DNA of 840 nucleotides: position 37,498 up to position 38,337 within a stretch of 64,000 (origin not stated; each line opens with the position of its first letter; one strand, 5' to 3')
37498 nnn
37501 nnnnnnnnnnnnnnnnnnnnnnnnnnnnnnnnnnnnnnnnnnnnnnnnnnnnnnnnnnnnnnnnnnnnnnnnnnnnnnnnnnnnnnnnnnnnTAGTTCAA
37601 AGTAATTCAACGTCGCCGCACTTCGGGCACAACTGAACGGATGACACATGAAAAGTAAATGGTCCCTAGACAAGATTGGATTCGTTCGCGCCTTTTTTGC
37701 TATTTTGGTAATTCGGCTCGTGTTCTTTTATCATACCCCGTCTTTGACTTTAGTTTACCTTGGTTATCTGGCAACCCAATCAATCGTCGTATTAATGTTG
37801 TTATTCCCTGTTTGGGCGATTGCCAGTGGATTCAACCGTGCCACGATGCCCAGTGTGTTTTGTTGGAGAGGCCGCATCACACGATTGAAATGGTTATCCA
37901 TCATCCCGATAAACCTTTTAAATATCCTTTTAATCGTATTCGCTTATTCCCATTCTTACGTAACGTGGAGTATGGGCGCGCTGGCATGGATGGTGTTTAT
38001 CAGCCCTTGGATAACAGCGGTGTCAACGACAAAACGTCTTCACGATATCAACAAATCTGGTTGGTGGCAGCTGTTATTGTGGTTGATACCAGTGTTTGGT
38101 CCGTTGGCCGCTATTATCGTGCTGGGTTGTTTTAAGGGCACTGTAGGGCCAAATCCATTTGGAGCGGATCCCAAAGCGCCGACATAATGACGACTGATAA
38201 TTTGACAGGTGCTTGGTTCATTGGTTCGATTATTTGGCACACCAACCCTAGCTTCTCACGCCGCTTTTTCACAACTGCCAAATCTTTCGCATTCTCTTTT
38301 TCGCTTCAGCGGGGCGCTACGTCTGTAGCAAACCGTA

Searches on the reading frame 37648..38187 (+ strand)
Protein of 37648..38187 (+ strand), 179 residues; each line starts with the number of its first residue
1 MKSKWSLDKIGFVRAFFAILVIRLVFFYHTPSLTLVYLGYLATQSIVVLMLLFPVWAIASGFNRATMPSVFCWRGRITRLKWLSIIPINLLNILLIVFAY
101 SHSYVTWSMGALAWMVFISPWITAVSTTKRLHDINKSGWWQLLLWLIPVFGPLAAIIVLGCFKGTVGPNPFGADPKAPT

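Call 22: search_protein_families(library=pfam, proteins=[window:37648-38187:+], max_evalue=0.001)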
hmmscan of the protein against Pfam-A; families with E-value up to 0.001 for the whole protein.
window:37648-38187:+ (179 aa): 1 family
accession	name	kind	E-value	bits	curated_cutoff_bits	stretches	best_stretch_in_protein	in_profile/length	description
PF05656.20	DUF805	-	3.4e-18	66.6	25.7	1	71-172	2-110/111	Protein of unknown function (DUF805)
